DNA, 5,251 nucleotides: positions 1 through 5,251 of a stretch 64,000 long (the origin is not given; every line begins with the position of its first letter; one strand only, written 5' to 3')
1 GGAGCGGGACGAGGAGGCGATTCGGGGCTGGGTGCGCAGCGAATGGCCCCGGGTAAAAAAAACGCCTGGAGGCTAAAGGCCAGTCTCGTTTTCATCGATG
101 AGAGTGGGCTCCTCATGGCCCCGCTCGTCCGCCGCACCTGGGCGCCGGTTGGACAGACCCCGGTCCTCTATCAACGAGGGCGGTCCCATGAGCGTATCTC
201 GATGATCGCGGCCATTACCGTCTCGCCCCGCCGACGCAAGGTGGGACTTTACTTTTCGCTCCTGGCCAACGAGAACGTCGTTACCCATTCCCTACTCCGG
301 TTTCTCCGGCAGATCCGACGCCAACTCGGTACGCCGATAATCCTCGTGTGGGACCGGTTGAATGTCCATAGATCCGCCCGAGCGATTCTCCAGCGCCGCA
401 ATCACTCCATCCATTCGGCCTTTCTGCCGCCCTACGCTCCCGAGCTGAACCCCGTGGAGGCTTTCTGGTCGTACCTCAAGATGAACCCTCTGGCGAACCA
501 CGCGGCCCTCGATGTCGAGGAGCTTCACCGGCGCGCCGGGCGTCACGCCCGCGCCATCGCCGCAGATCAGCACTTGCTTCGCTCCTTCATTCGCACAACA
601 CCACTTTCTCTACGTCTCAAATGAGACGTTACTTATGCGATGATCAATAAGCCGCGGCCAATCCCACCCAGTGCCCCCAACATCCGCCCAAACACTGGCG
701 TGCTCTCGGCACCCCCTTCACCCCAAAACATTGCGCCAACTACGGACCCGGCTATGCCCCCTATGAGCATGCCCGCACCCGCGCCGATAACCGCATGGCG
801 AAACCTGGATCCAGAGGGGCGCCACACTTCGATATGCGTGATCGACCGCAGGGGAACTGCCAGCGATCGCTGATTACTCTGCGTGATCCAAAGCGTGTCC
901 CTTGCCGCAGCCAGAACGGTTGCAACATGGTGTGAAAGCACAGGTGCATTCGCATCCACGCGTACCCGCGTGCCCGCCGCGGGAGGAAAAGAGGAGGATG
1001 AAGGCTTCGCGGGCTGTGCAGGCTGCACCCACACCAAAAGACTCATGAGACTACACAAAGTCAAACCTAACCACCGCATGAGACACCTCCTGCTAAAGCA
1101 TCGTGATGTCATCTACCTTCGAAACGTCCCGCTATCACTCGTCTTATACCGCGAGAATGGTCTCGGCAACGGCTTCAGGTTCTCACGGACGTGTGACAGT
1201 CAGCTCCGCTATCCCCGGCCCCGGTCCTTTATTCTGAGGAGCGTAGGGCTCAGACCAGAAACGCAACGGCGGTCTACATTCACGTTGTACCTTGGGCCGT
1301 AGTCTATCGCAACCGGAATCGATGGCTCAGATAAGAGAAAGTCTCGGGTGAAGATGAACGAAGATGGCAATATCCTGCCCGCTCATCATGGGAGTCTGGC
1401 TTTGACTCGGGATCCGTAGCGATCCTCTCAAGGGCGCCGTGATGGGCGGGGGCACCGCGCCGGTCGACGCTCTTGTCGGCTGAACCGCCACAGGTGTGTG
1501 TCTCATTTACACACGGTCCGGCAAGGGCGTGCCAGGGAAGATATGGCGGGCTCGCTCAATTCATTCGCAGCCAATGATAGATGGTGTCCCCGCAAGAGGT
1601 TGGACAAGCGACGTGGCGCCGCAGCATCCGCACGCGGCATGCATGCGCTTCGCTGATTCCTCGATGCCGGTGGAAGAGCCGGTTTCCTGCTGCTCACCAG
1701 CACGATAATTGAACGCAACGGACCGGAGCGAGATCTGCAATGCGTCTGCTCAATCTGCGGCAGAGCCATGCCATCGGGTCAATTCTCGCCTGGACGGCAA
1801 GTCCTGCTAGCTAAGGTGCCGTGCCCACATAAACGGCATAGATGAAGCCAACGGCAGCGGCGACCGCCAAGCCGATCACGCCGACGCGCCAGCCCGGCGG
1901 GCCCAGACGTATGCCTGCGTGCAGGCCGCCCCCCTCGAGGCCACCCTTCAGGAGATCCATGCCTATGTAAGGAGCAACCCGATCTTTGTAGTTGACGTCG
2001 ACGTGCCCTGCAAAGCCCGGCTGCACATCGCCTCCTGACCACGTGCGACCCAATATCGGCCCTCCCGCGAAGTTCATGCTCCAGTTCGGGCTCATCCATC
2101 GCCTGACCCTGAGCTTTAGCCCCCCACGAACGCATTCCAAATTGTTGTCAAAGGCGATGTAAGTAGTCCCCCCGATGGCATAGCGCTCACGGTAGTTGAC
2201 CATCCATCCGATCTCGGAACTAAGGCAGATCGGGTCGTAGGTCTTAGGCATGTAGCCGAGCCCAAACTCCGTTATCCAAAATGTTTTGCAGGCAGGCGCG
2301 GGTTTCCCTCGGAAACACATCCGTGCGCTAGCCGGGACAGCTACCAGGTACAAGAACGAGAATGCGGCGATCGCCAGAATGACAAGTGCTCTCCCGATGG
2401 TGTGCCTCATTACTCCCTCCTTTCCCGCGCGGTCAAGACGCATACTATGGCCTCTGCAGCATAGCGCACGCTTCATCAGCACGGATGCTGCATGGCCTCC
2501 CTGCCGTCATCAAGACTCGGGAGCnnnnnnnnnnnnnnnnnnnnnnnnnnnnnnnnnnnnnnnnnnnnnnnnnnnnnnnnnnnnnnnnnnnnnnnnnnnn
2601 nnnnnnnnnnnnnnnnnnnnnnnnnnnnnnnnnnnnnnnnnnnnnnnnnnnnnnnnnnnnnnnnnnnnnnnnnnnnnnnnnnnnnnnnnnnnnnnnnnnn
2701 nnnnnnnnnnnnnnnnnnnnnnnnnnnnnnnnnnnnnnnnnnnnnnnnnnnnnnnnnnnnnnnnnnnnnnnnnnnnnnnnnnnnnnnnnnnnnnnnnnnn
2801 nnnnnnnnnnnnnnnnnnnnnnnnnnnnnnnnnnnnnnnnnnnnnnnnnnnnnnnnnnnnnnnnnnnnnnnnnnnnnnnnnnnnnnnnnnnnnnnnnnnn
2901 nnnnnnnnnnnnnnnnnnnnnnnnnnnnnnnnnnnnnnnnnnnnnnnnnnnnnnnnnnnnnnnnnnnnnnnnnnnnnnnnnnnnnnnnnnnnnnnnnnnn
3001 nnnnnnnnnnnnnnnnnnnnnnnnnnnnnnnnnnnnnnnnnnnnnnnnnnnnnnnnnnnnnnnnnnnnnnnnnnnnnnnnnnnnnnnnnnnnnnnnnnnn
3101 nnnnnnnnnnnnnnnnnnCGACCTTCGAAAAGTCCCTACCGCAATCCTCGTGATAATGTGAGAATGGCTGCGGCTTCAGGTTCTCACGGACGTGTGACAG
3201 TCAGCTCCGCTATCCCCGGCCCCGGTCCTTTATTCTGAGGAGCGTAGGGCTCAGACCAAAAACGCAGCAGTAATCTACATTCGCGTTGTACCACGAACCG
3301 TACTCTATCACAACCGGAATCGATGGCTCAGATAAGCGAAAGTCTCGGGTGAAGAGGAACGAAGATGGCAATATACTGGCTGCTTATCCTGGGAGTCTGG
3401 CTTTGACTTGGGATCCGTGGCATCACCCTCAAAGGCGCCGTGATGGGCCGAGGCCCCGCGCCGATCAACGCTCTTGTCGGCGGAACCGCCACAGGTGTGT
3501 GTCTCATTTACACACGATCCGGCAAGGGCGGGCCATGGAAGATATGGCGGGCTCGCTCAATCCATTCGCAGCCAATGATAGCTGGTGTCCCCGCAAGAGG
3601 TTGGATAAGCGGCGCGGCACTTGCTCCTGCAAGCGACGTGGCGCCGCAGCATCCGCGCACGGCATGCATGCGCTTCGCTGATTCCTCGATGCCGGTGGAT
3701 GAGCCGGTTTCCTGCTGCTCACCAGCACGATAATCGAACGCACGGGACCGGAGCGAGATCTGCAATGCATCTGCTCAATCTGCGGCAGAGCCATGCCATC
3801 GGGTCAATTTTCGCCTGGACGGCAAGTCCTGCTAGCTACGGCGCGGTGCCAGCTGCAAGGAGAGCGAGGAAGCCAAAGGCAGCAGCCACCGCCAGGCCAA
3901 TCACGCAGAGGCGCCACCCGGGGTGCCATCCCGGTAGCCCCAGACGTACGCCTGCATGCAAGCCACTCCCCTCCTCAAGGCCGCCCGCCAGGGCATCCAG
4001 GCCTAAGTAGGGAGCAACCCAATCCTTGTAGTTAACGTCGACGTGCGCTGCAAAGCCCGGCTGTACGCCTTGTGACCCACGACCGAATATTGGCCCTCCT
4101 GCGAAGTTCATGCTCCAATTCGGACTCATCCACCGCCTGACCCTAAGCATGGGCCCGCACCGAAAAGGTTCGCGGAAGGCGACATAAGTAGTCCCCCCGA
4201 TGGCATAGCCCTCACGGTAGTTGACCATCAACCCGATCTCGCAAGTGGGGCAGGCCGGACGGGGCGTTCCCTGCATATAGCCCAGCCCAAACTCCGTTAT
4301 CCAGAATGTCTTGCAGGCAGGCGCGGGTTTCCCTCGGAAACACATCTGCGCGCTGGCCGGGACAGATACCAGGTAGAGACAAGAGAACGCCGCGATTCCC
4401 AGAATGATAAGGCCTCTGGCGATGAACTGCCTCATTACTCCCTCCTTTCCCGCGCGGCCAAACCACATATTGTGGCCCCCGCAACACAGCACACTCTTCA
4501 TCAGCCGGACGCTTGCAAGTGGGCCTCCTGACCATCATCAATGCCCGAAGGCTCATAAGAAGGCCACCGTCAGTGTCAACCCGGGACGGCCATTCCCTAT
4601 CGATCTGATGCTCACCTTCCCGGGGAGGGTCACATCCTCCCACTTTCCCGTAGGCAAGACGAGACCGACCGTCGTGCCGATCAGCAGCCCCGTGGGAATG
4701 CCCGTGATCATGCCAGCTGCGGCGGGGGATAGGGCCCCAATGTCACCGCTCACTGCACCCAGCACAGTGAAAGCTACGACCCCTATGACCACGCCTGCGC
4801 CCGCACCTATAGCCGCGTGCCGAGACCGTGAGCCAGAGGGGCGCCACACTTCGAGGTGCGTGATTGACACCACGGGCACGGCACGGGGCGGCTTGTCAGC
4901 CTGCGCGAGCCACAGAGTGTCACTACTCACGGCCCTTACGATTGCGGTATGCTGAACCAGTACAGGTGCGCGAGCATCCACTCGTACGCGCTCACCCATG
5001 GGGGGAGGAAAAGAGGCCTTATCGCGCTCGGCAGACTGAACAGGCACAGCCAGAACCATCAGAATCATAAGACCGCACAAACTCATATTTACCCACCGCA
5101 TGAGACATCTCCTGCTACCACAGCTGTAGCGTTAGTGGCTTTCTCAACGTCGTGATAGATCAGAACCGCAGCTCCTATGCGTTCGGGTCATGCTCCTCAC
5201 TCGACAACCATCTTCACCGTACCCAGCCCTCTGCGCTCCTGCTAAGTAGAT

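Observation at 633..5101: Tandem array of diverged two-gene cassettes (glycine-zipper protein A plus Cys-containing signal-peptide protein B) with hyper-conserved spacers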

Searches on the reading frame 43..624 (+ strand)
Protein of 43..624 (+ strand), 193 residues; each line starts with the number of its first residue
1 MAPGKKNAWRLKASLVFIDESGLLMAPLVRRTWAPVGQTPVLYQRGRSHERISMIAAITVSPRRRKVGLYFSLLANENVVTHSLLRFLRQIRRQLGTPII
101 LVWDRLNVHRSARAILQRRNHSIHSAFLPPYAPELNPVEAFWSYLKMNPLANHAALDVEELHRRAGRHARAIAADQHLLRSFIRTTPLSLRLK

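Call 8: search_protein_families(library=pfam, proteins=[window:43-624:+], max_evalue=1)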
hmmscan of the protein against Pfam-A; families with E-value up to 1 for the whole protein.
window:43-624:+ (193 aa): 1 family
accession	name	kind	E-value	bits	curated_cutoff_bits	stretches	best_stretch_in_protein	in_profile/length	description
PF13358.12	DDE_3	-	1.6e-27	96.6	28.6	1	15-161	2-145/146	DDE superfamily endonuclease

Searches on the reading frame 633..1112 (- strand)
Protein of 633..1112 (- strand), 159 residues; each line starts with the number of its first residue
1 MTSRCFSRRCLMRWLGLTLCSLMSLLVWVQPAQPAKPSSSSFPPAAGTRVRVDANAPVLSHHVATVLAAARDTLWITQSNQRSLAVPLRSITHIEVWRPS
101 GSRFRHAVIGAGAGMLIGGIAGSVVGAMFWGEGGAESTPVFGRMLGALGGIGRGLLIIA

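Call 8: search_protein_families(library=pfam, proteins=[window:633-1112:-], max_evalue=1)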
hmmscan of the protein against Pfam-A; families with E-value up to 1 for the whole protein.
window:633-1112:- (159 aa): 2 families
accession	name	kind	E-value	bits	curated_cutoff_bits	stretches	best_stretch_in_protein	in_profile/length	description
PF21724.2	DUF6861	-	0.013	15.4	28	1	91-148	23-79/194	Family of unknown function (DUF6861)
PF11305.13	DUF3107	-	0.22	12.3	27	1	52-96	18-62/73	Protein of unknown function (DUF3107)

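Call 9: search_protein_families(library=ncbifam, proteins=[window:633-1112:-], max_evalue=1)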
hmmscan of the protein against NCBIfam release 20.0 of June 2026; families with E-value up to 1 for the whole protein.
window:633-1112:- (159 aa): 1 family
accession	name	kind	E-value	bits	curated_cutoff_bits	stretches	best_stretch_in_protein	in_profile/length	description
TIGR03789.1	pdsO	hypoth_equivalog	0.31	10.6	152.2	1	106-130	42-66/243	sortase-associated OmpA-like protein PdsO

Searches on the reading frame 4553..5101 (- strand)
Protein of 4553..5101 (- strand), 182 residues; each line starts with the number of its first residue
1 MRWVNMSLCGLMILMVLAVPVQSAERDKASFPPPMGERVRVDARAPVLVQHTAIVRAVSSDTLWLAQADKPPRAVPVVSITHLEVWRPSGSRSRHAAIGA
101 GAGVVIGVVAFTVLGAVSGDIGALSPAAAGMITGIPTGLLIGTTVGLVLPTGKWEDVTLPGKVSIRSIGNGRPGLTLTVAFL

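Call 8: search_protein_families(library=pfam, proteins=[window:4553-5101:-], max_evalue=1)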
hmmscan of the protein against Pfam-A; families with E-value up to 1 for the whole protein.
window:4553-5101:- (182 aa): 3 families
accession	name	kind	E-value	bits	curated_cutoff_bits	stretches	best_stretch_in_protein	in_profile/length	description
PF19744.4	DUF6232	-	0.031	15.1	27.4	1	58-134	3-61/117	Family of unknown function (DUF6232)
PF13436.11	Gly-zipper_OmpA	-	0.099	12.9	27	1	90-109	23-42/44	Glycine-zipper domain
PF21724.2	DUF6861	-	0.21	11.4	28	1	94-147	37-90/194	Family of unknown function (DUF6861)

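Call 9: search_protein_families(library=ncbifam, proteins=[window:4553-5101:-], max_evalue=1)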
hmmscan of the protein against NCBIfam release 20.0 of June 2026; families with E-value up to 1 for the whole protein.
window:4553-5101:- (182 aa): 0 families

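Call 63: search_protein_families(library=padloc, proteins=[window:4553-5101:-], max_evalue=0.1)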
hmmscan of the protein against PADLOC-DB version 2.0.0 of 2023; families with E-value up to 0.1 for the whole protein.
window:4553-5101:- (182 aa): 1 family
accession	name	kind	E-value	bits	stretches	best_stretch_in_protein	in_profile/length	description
PDLC03661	mREase_IV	-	0.022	12.5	1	146-180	131-165/249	Type IV methyl-directed restriction enzyme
